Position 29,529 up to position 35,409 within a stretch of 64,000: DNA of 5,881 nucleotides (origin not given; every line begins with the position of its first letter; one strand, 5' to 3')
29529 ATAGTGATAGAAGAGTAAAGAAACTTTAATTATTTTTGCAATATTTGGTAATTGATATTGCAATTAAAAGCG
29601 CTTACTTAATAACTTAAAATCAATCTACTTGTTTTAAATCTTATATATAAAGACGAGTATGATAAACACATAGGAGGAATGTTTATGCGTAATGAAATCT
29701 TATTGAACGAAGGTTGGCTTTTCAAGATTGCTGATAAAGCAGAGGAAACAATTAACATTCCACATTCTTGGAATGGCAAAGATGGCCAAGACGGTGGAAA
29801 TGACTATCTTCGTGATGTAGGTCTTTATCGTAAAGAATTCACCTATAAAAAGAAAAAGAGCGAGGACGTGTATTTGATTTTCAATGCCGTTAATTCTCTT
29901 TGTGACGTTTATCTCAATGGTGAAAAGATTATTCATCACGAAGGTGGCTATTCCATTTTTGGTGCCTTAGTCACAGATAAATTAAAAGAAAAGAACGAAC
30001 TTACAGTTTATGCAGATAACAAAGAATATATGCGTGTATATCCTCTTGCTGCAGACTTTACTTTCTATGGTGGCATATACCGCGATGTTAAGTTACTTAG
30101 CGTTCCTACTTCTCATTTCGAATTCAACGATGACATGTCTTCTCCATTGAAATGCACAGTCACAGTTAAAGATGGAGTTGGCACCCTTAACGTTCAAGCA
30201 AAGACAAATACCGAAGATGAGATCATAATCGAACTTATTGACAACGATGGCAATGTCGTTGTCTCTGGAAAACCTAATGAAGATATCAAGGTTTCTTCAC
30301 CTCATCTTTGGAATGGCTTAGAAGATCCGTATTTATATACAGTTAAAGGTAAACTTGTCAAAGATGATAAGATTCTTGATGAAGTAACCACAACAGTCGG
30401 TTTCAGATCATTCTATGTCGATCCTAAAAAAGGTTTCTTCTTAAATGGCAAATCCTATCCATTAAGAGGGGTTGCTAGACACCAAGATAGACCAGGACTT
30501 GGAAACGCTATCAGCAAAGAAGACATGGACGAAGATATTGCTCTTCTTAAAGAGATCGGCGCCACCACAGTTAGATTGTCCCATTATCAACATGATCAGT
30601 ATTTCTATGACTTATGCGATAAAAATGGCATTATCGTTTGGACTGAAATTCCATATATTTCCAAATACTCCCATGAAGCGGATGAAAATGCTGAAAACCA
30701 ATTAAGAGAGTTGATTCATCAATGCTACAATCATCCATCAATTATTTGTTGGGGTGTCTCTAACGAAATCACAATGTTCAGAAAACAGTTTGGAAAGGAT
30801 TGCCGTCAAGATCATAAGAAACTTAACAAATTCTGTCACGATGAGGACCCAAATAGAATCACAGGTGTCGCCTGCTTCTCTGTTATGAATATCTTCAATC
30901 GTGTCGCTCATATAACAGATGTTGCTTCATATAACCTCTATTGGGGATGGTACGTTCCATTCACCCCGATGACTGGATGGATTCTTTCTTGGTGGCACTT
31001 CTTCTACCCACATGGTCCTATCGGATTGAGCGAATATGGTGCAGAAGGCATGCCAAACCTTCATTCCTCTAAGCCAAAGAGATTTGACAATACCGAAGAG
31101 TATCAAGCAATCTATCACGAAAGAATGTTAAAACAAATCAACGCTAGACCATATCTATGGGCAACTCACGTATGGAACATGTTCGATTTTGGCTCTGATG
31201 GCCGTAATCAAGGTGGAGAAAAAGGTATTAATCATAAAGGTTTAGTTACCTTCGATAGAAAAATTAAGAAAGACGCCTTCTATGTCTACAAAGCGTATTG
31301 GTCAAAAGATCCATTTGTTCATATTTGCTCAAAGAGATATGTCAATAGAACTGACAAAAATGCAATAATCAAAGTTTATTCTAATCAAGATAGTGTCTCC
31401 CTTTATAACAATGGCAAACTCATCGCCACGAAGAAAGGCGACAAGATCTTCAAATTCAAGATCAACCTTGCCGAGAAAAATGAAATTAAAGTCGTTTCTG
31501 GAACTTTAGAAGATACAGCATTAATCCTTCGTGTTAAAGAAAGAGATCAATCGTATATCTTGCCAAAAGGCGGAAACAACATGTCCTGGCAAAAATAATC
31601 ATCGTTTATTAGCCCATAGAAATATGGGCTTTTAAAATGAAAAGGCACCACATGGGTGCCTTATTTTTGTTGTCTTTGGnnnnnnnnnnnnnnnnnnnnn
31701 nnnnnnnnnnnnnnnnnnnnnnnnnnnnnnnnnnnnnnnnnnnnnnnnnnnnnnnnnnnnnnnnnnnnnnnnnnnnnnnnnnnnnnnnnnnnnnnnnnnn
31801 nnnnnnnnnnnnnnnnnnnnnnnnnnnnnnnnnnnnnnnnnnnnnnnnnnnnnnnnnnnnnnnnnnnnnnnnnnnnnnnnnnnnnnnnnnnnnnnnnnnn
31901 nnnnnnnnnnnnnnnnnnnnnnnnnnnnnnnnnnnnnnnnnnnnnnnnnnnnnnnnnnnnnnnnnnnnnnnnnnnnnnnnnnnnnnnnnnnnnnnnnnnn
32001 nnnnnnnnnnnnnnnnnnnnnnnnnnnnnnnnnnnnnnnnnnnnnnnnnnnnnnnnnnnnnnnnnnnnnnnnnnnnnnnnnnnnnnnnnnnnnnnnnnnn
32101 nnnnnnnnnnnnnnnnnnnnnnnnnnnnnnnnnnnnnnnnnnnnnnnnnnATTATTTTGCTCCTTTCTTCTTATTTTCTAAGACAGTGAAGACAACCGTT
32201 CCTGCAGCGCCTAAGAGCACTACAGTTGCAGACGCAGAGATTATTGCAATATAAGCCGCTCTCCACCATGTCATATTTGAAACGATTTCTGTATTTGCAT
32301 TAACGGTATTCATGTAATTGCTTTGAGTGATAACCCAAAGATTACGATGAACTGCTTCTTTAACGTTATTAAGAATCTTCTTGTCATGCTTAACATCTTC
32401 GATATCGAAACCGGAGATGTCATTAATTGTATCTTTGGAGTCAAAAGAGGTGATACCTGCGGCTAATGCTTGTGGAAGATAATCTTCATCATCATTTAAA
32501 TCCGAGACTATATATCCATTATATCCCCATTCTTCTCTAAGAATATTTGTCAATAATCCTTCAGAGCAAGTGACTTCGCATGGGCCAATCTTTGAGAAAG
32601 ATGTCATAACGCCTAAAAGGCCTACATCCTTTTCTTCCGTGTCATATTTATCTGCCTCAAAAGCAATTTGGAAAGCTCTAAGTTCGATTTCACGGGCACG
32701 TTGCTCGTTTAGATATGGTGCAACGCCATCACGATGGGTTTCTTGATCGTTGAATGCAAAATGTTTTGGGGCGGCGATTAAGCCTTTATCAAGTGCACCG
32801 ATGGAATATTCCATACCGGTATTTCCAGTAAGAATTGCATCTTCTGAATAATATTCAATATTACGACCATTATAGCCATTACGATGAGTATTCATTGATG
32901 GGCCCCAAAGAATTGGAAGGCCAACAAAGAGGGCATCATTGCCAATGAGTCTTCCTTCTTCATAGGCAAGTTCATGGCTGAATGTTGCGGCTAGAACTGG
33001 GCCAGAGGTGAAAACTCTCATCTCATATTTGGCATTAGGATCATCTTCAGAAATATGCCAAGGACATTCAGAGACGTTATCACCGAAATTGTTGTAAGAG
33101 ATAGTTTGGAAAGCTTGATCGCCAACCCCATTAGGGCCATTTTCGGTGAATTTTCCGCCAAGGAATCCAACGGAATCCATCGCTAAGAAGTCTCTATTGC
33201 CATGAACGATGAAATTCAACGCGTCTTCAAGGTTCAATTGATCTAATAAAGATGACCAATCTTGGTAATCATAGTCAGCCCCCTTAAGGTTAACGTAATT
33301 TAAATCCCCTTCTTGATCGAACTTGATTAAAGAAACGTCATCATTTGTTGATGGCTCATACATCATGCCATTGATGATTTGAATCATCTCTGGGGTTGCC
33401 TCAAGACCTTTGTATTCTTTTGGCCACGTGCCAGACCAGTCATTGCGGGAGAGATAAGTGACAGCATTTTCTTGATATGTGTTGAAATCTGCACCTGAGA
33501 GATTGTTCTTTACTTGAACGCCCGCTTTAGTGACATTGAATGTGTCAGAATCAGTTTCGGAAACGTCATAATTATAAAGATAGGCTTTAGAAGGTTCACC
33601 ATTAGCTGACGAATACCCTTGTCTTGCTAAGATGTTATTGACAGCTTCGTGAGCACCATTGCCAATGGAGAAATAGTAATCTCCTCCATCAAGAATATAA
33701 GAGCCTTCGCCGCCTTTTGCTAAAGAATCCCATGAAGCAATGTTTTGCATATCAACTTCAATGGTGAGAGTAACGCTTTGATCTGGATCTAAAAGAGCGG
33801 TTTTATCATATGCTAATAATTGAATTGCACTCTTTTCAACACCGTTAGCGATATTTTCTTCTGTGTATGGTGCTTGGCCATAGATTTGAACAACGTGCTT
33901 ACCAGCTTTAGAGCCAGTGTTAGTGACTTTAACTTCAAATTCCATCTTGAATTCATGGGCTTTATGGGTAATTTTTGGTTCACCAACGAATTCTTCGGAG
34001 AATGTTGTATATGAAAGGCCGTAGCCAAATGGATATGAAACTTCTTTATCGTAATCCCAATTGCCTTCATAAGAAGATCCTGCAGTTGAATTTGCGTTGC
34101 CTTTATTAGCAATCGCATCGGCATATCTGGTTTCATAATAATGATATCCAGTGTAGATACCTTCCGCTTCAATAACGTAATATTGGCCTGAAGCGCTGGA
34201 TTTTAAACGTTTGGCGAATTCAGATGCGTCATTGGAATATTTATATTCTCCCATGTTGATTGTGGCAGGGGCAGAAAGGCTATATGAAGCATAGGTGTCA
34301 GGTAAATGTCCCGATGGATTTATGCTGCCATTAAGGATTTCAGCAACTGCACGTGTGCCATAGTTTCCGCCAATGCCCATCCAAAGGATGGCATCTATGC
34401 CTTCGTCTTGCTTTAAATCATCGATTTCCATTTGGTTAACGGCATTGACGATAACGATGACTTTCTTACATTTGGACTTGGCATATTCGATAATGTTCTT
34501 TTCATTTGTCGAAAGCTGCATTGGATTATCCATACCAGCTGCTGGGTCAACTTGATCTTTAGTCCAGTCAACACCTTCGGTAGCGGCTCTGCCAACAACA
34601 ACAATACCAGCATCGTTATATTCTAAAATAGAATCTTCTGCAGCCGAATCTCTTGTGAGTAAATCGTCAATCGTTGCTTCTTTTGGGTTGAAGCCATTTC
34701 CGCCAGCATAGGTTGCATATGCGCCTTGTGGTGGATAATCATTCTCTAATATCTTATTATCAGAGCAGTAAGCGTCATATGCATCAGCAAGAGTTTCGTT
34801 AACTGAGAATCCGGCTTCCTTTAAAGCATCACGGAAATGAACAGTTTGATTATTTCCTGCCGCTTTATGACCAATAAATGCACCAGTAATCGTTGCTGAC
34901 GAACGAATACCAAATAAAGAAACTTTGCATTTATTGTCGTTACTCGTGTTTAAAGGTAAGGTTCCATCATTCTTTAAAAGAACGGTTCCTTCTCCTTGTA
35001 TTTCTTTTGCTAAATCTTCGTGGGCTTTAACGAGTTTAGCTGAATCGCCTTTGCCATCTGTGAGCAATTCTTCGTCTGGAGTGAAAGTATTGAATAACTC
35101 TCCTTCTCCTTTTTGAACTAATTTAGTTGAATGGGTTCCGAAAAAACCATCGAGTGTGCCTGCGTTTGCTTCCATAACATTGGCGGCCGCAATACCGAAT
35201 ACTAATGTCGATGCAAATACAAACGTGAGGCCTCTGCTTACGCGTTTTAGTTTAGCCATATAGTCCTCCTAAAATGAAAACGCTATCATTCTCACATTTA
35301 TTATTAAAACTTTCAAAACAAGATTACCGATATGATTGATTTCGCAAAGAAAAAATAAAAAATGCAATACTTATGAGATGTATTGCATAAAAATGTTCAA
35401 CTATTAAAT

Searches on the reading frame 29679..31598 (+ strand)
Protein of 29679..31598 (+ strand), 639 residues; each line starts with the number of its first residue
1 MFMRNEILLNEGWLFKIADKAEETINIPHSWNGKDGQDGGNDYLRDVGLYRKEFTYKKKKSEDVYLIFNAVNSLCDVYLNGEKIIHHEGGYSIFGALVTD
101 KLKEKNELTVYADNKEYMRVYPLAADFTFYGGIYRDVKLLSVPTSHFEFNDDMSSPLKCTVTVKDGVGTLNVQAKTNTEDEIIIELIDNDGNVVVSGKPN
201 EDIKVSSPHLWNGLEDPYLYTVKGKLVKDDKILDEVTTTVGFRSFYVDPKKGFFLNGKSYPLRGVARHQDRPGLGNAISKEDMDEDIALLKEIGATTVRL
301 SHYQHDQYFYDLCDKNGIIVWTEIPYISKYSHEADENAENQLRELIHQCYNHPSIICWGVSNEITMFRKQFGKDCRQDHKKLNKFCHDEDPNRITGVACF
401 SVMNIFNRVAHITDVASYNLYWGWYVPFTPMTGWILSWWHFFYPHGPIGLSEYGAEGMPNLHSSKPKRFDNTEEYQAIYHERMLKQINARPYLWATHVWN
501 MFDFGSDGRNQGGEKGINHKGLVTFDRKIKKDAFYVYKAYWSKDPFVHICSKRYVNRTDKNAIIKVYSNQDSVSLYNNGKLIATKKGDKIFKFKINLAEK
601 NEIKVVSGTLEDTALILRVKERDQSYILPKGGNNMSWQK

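Call 7: search_protein_families(library=pfam, proteins=[window:29679-31598:+])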
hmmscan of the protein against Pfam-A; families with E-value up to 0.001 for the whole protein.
window:29679-31598:+ (639 aa): 4 families
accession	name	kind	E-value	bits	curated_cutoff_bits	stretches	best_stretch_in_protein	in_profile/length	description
PF02836.23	Glyco_hydro_2_C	-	7.9e-35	120.9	21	1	251-541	6-298/302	Glycosyl hydrolases family 2, TIM barrel domain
PF00703.27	Glyco_hydro_2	-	1.1e-12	49.1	23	1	151-243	14-109/109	Glycosyl hydrolases family 2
PF02837.24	Glyco_hydro_2_N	-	9e-12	45.7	28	1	12-143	22-169/169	Glycosyl hydrolases family 2, sugar binding domain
PF22666.2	Glyco_hydro_2_N2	-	3.9e-08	34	27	1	49-114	51-119/167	Glycosyl hydrolase 2 galactose-binding domain-like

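Call 8: search_protein_families(library=ncbifam, proteins=[window:29679-31598:+])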
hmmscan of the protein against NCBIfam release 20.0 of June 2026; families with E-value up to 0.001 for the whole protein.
window:29679-31598:+ (639 aa): 10 families
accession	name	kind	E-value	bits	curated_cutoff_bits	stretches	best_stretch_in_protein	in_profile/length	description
NF050095.1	BetGlucuronLacZ4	equivalog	1.4e-166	555.4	950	1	3-609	13-656/666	beta-glucuronidase LacZ4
NF007538.0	PRK10150.1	equivalog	1.4e-70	238.4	544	1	11-547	32-601/607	beta-glucuronidase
NF041462.1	GalA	equivalog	6.9e-68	229.5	900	1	44-595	80-626/763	beta-galactosidase GalA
NF041463.1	GalB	equivalog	3.8e-56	190.4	900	2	18-419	96-531/869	beta-galactosidase GalB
NF049877.1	GlucurArabfur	equivalog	1.4e-47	162.1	1800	2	18-377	393-782/1400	beta-d-glucuronidase/beta-L-arabinofuranosidase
NF052611.1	beta_gal_Bga2A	equivalog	1.6e-44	152.2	999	1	25-398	89-483/1007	beta-galactosidase, LacZ type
NF007666.0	PRK10340.1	equivalog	1.9e-36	125.4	1284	1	47-414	110-498/1030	beta-galactosidase subunit alpha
NF049891.1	Bet1-4galacdseBT4156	equivalog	4.6e-36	124.1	1700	1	45-377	76-421/946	exo-beta-1,4-galactosidase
NF007074.0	PRK09525.1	subfamily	1e-31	109.6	1221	1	47-365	121-464/1027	beta-galactosidase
NF041100.1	betagal_LacZ_Ttogales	equivalog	7.9e-27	93.3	2000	1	47-364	109-443/1090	beta-galactosidase LacZ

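Call 30: search_solved_structures(query=window:29679-31598:+, show_alignments=1)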
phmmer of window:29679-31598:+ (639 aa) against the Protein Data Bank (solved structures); distinct sequences matched with E-value up to 0.001: 134 (the best 60 are shown).
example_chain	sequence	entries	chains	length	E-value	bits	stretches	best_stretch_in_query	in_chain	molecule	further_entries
7kgz_A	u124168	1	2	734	3e-192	643.7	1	3-637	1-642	Beta-glucuronidase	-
6mvg_A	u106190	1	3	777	3.6e-190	636.8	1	24-637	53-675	beta-glucuronidase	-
6mvh_A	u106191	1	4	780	7.3e-182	609.3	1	25-637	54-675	Beta-galactosidase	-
8ges_A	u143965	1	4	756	7.8e-182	609.2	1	25-637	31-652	beta-galactosidase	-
8get_A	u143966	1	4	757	7.9e-182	609.2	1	25-637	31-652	beta-galactosidase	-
6mvf_A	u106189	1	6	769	2.5e-164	551.4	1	3-631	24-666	Beta-galactosidase/beta-glucuronidase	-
8dhe_A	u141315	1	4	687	6.2e-122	411.3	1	3-611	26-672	Glycosyl hydrolase family 2, sugar bindingdomain protein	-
3cmg_A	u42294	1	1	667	2.2e-120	406.2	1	1-589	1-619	Putative beta-galactosidase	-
5z1a_A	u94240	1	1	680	2.9e-120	405.8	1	1-589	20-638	Putative beta-galactosidase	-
3fn9_A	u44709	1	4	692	4.6e-102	345.6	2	203-587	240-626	Putative beta-galactosidase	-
5uj6_A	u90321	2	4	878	1.7e-92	314.1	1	22-608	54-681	Glycosyl hydrolases family 2, sugar binding domain protein | Beta-galactosidase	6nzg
6d50_A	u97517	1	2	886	1.7e-92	314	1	22-608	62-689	Glycosyl hydrolases family 2, sugar binding domain protein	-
6d8g_A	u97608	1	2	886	1.5e-91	310.9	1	22-608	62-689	Glycosyl hydrolases family 2, sugar binding domain protein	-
6ed1_A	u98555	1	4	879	2.6e-89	303.5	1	23-613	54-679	Glycosyl hydrolase family 2, sugar binding domain protein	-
8dhl_A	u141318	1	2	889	2e-86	294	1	6-584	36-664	Glycosyl hydrolase family 2, sugar binding domain protein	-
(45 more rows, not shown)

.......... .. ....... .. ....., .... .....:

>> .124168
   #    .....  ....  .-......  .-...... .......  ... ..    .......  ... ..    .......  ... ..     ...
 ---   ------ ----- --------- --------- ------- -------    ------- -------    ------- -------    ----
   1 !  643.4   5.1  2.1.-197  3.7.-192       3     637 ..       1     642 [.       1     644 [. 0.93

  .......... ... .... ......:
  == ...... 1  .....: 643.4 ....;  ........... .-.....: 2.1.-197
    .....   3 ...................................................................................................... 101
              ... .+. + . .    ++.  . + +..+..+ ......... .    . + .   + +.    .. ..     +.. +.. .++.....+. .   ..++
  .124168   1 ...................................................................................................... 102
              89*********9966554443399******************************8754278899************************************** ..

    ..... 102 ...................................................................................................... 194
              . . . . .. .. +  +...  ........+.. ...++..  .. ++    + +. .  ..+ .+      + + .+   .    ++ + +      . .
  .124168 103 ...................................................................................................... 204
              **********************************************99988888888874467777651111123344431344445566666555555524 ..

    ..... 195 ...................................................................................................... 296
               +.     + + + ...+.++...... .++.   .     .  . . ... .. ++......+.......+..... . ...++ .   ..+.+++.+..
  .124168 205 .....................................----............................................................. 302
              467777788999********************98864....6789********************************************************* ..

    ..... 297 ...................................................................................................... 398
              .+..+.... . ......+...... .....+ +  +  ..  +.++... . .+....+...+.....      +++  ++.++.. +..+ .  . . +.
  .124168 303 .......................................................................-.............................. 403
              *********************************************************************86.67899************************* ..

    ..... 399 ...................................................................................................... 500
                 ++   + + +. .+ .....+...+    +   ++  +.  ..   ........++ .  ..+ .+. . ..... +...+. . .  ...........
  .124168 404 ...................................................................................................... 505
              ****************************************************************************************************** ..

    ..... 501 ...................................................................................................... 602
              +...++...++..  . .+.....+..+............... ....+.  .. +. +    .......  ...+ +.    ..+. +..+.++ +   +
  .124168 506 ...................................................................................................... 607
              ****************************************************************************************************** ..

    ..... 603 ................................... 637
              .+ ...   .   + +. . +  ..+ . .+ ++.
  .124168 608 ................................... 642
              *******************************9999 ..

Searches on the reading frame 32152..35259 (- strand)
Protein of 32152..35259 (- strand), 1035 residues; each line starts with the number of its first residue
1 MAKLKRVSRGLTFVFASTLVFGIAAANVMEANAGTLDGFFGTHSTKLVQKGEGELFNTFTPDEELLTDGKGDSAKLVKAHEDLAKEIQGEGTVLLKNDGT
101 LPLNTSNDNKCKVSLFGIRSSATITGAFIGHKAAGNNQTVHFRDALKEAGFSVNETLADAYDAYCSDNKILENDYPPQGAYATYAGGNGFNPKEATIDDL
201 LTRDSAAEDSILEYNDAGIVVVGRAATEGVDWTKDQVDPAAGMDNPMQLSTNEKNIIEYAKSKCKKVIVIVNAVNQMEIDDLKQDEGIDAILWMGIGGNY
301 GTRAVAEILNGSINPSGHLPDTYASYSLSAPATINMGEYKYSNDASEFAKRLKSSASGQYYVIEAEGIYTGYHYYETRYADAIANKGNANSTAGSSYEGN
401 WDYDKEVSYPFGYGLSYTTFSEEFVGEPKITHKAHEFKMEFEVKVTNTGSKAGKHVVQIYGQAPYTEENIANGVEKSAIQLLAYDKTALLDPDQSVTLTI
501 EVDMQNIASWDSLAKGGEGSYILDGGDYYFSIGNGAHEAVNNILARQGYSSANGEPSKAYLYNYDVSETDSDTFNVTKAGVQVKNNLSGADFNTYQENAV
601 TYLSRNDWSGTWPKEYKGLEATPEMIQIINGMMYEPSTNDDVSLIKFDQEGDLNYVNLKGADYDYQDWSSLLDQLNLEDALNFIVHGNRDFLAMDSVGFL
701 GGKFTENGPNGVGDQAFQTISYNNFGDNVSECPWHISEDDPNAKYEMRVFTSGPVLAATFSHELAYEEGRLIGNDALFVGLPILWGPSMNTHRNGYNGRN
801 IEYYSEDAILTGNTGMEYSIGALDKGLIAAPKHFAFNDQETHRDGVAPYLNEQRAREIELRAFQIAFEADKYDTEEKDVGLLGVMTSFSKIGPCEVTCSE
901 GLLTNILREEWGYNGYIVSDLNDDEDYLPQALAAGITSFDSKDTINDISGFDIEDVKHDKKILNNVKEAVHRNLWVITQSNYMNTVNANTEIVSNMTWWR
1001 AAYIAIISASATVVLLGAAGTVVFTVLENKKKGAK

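Call 7: search_protein_families(library=pfam, proteins=[window:32152-35259:-])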
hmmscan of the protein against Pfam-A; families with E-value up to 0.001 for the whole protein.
window:32152-35259:- (1035 aa): 3 families
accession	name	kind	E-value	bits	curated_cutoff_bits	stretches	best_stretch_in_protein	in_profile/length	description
PF01915.27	Glyco_hydro_3_C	-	1.7e-27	97.1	31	1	92-417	1-200/200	Glycosyl hydrolase family 3 C-terminal domain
PF00933.27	Glyco_hydro_3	-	5.5e-20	72.5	27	1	752-922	87-253/316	Glycosyl hydrolase family 3 N terminal domain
PF14310.12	Fn3-like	-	1.3e-07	32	25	1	455-534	1-69/71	Fibronectin type III-like domain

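Call 8: search_protein_families(library=ncbifam, proteins=[window:32152-35259:-])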
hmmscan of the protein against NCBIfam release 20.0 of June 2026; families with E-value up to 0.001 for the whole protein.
window:32152-35259:- (1035 aa): 7 families
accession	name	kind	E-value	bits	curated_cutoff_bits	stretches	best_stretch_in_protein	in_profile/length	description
NF041610.1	alph_arabinopyran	equivalog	2.1e-46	158.5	1300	2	753-937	64-238/738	exo-alpha-(1->6)-L-arabinopyranosidase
NF052329.1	XyloArabinsidase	equivalog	2e-40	138.6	1050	3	405-538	602-721/750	beta-xylosidase/alpha-l-arabinosidase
NF052330.1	BetGlucosiCelf0468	equivalog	2.1e-39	135.4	1300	3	729-921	36-223/817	beta-d-glucosidase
NF041776.1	xylosidase_Xyl3A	equivalog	3.6e-34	117.9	1250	3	406-515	719-819/846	xylan 1,4-beta-xylosidase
NF011678.0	PRK15098.1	equivalog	3e-28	98.7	666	3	402-513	633-736/765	beta-glucosidase BglX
NF052331.1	Bet13-16Glucosase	equivalog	3.2e-25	88.4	1330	3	78-331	354-600/750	exo-beta-d-1,3/1,6-glucosidase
NF041579.1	betaxyl_Flavo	equivalog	2.7e-18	65.5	1350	2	402-510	582-682/716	beta-xylosidase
